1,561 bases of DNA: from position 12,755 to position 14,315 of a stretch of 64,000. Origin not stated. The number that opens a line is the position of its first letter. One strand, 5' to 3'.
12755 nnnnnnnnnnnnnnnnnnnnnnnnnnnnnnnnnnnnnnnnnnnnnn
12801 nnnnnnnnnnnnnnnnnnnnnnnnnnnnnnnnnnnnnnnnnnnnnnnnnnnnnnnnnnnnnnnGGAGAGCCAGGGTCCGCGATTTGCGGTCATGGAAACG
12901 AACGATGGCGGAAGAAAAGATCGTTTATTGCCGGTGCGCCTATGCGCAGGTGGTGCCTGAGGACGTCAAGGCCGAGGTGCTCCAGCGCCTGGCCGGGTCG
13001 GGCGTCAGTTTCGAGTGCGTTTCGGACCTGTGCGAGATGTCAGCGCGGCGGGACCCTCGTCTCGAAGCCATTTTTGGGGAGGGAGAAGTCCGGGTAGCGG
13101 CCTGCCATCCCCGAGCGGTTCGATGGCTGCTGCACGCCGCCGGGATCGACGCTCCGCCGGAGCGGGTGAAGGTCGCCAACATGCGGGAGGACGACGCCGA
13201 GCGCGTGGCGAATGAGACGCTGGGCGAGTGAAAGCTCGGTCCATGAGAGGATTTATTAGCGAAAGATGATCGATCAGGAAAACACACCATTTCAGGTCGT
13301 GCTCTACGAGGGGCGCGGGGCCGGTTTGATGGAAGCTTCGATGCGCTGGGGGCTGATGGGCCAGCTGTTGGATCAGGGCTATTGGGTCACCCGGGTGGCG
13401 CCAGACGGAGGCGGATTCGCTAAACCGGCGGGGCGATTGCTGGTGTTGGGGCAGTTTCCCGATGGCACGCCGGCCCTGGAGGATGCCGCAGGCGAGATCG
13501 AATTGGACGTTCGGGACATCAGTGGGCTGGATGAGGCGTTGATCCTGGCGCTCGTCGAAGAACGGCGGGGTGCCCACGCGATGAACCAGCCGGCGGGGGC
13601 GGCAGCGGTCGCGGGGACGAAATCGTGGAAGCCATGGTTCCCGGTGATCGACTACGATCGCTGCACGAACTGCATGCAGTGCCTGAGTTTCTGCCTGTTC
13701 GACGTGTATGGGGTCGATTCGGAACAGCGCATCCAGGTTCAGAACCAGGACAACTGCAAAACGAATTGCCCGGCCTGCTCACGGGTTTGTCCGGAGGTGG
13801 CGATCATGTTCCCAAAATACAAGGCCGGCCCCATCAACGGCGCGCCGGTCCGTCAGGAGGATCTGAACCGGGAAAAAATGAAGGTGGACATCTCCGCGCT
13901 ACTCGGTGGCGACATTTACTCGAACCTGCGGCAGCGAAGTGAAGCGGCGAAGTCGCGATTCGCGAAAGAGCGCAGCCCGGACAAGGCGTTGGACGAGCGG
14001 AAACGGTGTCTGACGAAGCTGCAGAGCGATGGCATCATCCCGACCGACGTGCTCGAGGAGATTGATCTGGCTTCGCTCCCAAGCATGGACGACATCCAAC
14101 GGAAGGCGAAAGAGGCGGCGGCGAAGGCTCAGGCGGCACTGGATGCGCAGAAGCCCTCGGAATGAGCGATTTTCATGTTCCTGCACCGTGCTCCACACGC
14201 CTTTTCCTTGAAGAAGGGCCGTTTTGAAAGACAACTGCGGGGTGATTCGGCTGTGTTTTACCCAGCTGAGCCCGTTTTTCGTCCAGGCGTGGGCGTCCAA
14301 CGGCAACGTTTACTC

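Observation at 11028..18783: Seven-gene co-directional block linking a lipoyl-carrier/radical-SAM/Fe-S redox module to a prenyl synthase and two terpene-cyclase-fold proteins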

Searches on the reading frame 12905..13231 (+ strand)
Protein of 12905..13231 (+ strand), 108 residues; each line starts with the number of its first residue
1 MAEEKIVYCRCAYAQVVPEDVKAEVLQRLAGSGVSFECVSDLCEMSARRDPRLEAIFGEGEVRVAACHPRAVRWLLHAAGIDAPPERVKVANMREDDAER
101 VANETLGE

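Call 3: search_protein_families(library=pfam, proteins=[window:12905-13231:+], max_evalue=0.01)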
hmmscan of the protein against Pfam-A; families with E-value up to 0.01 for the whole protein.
window:12905-13231:+ (108 aa): 0 families

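Call 4: search_protein_families(library=ncbifam, proteins=[window:12905-13231:+], max_evalue=0.01)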
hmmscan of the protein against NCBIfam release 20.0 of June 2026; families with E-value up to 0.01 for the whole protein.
window:12905-13231:+ (108 aa): 0 families

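Call 44: search_protein_families(library=pfam, alignment_id=A1, max_evalue=10)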
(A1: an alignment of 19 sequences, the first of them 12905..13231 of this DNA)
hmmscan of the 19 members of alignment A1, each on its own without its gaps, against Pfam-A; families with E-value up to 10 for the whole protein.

A. member 1, window:12905-13231:+ (108 aa): 0 families

B. families by the number of members that match (of 19 scanned): 3 families
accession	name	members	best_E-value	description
PF19363.4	DUF5939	1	0.0051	Family of unknown function (DUF5939)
PF02485.27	Branch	1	0.039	Core-2/I-Branching enzyme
PF19285.4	NmU-R2_C_term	1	0.15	Neuromedin-U receptor 2, C-terminal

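Call 45: search_solved_structures(query=A1, max_evalue=10)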
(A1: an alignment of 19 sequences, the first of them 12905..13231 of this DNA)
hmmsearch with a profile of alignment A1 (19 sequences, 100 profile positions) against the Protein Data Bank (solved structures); distinct sequences matched with E-value up to 10: 3.
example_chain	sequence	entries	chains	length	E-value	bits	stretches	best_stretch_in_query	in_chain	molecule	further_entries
4rzp_A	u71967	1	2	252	0.04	17.4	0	27-57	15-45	Engineered Protein OR366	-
6xv2_A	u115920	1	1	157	0.36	14.3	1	30-68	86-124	p1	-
4hxt_A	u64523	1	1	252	1.1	12.8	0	25-60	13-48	De Novo Protein OR329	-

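Call 71: search_protein_representatives(protein=window:12905-13231:+)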
Query: 108 residues. Proteins with E-value up to 0.001 (for the whole library): 552; up to 1e-10: 320; up to 1e-30: 1. The best 150 are listed.
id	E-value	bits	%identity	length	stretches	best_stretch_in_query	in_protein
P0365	2.7e-31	124.0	63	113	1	1-100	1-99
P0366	1.3e-29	118.6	57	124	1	2-107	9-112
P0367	2.9e-29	117.4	59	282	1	5-102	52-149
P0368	7.6e-29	116.1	55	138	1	4-103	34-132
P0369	1.4e-28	115.2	56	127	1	5-102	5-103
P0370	1.5e-28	115.2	51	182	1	4-106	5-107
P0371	1.0e-27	112.4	58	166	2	3-56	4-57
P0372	1.3e-27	112.1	52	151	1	4-105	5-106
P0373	1.5e-27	111.9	57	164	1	5-104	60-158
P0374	2.0e-27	111.5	53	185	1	5-106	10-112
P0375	4.0e-27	110.5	54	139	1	5-97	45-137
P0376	7.1e-27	109.7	50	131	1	3-103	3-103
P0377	7.3e-27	109.7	57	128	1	5-103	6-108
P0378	8.3e-27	109.5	51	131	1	5-100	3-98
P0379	8.7e-27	109.5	52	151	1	5-106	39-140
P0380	1.1e-26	109.1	51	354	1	4-106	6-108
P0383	4.6e-26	107.1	55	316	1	4-103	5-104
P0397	3.7e-24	101.0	54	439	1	3-102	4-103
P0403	1.2e-23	99.4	53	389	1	4-82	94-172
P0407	3.3e-23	98.0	47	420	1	4-106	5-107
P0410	6.3e-23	97.1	57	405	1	3-95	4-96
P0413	8.7e-23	96.6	48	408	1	5-103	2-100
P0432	3.9e-21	91.3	46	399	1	4-101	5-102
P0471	1.2e-18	83.3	49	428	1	6-99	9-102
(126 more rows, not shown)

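Call 73: search_protein_families(library=pfam, proteins=[P0380, P0383, P0397, P0407, P0410, P0413, P0432, P0471, P0367, P0403], max_evalue=0.001)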
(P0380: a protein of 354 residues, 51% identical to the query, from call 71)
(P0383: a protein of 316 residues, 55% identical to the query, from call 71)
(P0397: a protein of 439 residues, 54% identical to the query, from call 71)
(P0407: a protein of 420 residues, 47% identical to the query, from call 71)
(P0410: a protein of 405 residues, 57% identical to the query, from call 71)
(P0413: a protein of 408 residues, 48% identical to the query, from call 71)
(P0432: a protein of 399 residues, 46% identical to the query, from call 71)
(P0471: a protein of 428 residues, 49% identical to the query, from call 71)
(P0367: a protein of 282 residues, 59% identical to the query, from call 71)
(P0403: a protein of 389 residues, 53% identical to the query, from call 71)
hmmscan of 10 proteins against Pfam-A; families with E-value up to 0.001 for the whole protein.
P0380 (354 aa): 5 families
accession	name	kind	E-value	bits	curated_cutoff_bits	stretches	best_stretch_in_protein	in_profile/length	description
PF13237.11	Fer4_10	-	5e-05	23.6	25.5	1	176-226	2-53/53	4Fe-4S dicluster domain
PF14697.11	Fer4_21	-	0.00012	22.6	35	1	177-229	2-56/59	4Fe-4S dicluster domain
PF12838.12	Fer4_7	-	0.00032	21.6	27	1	182-229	1-52/52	4Fe-4S dicluster domain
PF12797.12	Fer4_2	-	0.00049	20.3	24.5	0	174-193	1-20/22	4Fe-4S binding domain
PF12837.12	Fer4_6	-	0.0009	19.5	25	1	175-198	1-24/24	4Fe-4S binding domain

P0383 (316 aa): 7 families
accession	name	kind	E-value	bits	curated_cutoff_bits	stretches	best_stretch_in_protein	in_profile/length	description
PF14697.11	Fer4_21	-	1.6e-05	25.4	35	1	136-186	2-53/59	4Fe-4S dicluster domain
PF13187.11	Fer4_9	-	3.2e-05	24.3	27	1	141-188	1-51/52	4Fe-4S dicluster domain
PF12797.12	Fer4_2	-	0.00016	21.9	24.5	0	133-152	1-20/22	4Fe-4S binding domain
PF13237.11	Fer4_10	-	0.0002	21.6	25.5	1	135-185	2-53/53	4Fe-4S dicluster domain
PF12838.12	Fer4_7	-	0.00052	20.9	27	0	141-186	1-50/52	4Fe-4S dicluster domain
PF12837.12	Fer4_6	-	0.00055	20.2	25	1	134-157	1-24/24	4Fe-4S binding domain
PF12800.12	Fer4_4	-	0.00074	20.1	24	0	140-154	2-16/17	4Fe-4S binding domain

P0397 (439 aa): 8 families
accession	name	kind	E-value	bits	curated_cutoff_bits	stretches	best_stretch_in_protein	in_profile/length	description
PF12797.12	Fer4_2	-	1.9e-06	27.9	24.5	1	248-267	1-20/22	4Fe-4S binding domain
PF12837.12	Fer4_6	-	3.5e-06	27.1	25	1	249-271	1-23/24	4Fe-4S binding domain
PF13237.11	Fer4_10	-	6.1e-06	26.5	25.5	1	250-300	2-53/53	4Fe-4S dicluster domain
PF12838.12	Fer4_7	-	2.5e-05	25.1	27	1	256-301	1-50/52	4Fe-4S dicluster domain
PF13187.11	Fer4_9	-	0.00023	21.6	27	1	256-303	1-51/52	4Fe-4S dicluster domain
PF12800.12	Fer4_4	-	0.00032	21.2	24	0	255-268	2-15/17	4Fe-4S binding domain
PF14697.11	Fer4_21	-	0.00044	20.8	35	1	251-301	2-53/59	4Fe-4S dicluster domain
PF00037.32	Fer4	-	0.001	19.3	21.1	1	250-267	1-18/24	4Fe-4S binding domain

P0407 (420 aa): 5 families
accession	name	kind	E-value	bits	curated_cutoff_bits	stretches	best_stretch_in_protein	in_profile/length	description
PF12797.12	Fer4_2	-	2.9e-05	24.2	24.5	1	244-263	1-20/22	4Fe-4S binding domain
PF12837.12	Fer4_6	-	0.0001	22.5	25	0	245-268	1-24/24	4Fe-4S binding domain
PF13187.11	Fer4_9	-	0.00029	21.2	27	1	252-300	1-52/52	4Fe-4S dicluster domain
PF13237.11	Fer4_10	-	0.00048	20.4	25.5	0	246-296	2-53/53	4Fe-4S dicluster domain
PF12838.12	Fer4_7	-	0.0006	20.7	27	0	252-299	1-52/52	4Fe-4S dicluster domain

P0410 (405 aa): 0 families

P0413 (408 aa): 6 families
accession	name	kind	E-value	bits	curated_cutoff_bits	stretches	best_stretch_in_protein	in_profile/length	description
PF12838.12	Fer4_7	-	4e-06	27.6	27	0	267-288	3-24/52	4Fe-4S dicluster domain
PF12837.12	Fer4_6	-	2.2e-05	24.6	25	0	226-249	1-24/24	4Fe-4S binding domain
PF12797.12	Fer4_2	-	2.2e-05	24.5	24.5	0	225-244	1-20/22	4Fe-4S binding domain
PF14697.11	Fer4_21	-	4.8e-05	23.8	35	1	228-278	2-53/59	4Fe-4S dicluster domain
PF13187.11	Fer4_9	-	0.00015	22.2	27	1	233-280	1-51/52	4Fe-4S dicluster domain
PF13237.11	Fer4_10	-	0.00047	20.5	25.5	0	227-277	2-53/53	4Fe-4S dicluster domain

P0432 (399 aa): 5 families
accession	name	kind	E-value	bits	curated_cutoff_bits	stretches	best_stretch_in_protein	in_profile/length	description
PF12797.12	Fer4_2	-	1.8e-05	24.8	24.5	1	228-247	1-20/22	4Fe-4S binding domain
PF13237.11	Fer4_10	-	3.7e-05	24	25.5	1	230-280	2-53/53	4Fe-4S dicluster domain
PF13187.11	Fer4_9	-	4.3e-05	23.9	27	1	236-284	1-52/52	4Fe-4S dicluster domain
PF12837.12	Fer4_6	-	0.00019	21.6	25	0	229-251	1-23/24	4Fe-4S binding domain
PF12838.12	Fer4_7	-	0.00054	20.8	27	0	236-283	1-52/52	4Fe-4S dicluster domain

P0471 (428 aa): 3 families
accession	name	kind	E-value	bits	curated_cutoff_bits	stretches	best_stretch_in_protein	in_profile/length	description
PF12837.12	Fer4_6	-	0.00052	20.3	25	1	234-256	2-24/24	4Fe-4S binding domain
PF00037.32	Fer4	-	0.00052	20.2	21.1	1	234-251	1-18/24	4Fe-4S binding domain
PF12797.12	Fer4_2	-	0.00055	20.2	24.5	1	232-251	1-20/22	4Fe-4S binding domain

P0367 (282 aa): 3 families
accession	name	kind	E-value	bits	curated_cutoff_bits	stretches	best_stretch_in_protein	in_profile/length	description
PF08447.18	PAS_3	-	1.5e-08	35.3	25.6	1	215-264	32-81/89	PAS fold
PF12837.12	Fer4_6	-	3.2e-05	24.1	25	1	188-211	1-24/24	4Fe-4S binding domain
PF12797.12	Fer4_2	-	8.5e-05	22.7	24.5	1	187-206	1-20/22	4Fe-4S binding domain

P0403 (389 aa): 0 families

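Call 83: search_protein_families(library=ncbifam, proteins=[P0397], max_evalue=0.00001)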
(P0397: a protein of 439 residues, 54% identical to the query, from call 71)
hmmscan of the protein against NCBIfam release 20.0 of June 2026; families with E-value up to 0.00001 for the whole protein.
P0397 (439 aa): 5 families
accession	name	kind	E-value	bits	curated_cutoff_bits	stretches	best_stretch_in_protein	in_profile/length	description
TIGR02179.1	PorD_KorD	subfamily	2.2e-07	30.9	60.05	1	239-304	9-72/78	2-oxoacid:acceptor oxidoreductase, delta subunit, pyruvate/2-ketoisovalerate family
NF043039.1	HgcAB_like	equivalog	6.4e-07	29.3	285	1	251-304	296-349/350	HgcAB-like fusion protein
NF045790.1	OxalOxreddelta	equivalog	4e-06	26.2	230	1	221-304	226-306/316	oxalate oxidoreductase subunit delta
NF040864.1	HgcB_ferredoxin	equivalog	4.7e-06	26.3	99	1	253-304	12-61/93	mercury methylation ferredoxin HgcB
NF040770.1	hetero_SS_HdrA2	exception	7.1e-06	24.4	1100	1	226-314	551-633/777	CoB-CoM heterodisulfide reductase HdrA2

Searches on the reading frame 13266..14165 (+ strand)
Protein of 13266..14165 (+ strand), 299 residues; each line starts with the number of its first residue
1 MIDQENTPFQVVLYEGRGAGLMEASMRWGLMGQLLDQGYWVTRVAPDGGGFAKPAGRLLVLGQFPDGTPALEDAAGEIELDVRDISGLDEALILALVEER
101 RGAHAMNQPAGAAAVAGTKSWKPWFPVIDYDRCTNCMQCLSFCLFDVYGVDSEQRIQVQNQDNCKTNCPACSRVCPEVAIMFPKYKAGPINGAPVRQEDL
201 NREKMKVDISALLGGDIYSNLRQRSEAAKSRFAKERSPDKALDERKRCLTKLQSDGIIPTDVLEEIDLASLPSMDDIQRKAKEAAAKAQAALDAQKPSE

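Call 3: search_protein_families(library=pfam, proteins=[window:13266-14165:+], max_evalue=0.01)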
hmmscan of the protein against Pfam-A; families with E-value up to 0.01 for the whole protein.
window:13266-14165:+ (299 aa): 8 families
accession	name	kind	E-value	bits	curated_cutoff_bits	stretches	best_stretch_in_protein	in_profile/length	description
PF12797.12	Fer4_2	-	1.9e-06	27.9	24.5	1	124-143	1-20/22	4Fe-4S binding domain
PF12837.12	Fer4_6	-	1.8e-05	24.9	25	1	125-147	1-23/24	4Fe-4S binding domain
PF13237.11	Fer4_10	-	2.3e-05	24.7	25.5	1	126-176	2-53/53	4Fe-4S dicluster domain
PF14697.11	Fer4_21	-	3.7e-05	24.2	35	1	127-177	2-53/59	4Fe-4S dicluster domain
PF13187.11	Fer4_9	-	0.00019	21.8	27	1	132-179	1-51/52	4Fe-4S dicluster domain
PF12838.12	Fer4_7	-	0.00038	21.3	27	1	132-177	1-50/52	4Fe-4S dicluster domain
PF12800.12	Fer4_4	-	0.00093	19.8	24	0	131-144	2-15/17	4Fe-4S binding domain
PF00037.32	Fer4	-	0.0026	17.9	21.1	1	126-143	1-18/24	4Fe-4S binding domain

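Call 4: search_protein_families(library=ncbifam, proteins=[window:13266-14165:+], max_evalue=0.01)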
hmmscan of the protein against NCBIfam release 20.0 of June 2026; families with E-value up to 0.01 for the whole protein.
window:13266-14165:+ (299 aa): 25 families
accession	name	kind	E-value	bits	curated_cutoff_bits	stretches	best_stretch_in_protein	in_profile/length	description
TIGR02179.1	PorD_KorD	subfamily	3.9e-09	36.5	60.05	1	116-181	10-73/78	2-oxoacid:acceptor oxidoreductase, delta subunit, pyruvate/2-ketoisovalerate family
NF040684.1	PorD_Arch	equivalog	6.4e-09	35.8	120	1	108-181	9-80/85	pyruvate synthase subunit PorD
NF040864.1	HgcB_ferredoxin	equivalog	1.3e-07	31.4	99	1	129-181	12-62/93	mercury methylation ferredoxin HgcB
NF043039.1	HgcAB_like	equivalog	1.5e-07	31.4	285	1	126-180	295-349/350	HgcAB-like fusion protein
NF007203.0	PRK09624.1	equivalog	5.3e-07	29.8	171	1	103-181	23-99/105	pyuvate ferredoxin oxidoreductase subunit delta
NF042909.1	FMH_DH_FwdF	exception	1.7e-06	27.4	375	1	127-187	221-281/336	tungsten-dependent formylmethanofuran dehydrogenase subunit FwdF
NF045790.1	OxalOxreddelta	equivalog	1.9e-06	27.3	230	1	117-180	246-306/316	oxalate oxidoreductase subunit delta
NF007202.0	PRK09623.1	equivalog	4.2e-06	27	166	1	112-182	32-100/105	3-methyl-2-oxobutanoate dehydrogenase subunit delta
NF045766.1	PhenlGlyoxDHPadI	equivalog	7.2e-06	25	700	1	105-184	64-137/443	NADH-dependent phenylglyoxylate dehydrogenase subunit beta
NF041778.1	hetero_SS_HdrA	equivalog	9.7e-06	23.7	1400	1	114-185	570-638/771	ferredoxin:CoB-CoM heterodisulfide reductase subunit HdrA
NF040770.1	hetero_SS_HdrA2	exception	2e-05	22.9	1100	1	115-190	561-633/777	CoB-CoM heterodisulfide reductase HdrA2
NF007204.0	PRK09625.1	equivalog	4.5e-05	23.5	125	1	118-178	46-104/133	pyruvate flavodoxin oxidoreductase subunit delta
TIGR01944.1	rnfB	subfamily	4.9e-05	23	68.7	1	113-184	95-164/190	RnfABCDGE type electron transport complex subunit B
NF005504.0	PRK07118.1-3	equivalog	0.00023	20.6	437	1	133-181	142-189/293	Fe-S cluster domain-containing protein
TIGR04270.1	Rama_corrin_act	subfamily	0.00023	19.7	500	1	130-184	477-531/534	methylamine methyltransferase corrinoid protein reductive activase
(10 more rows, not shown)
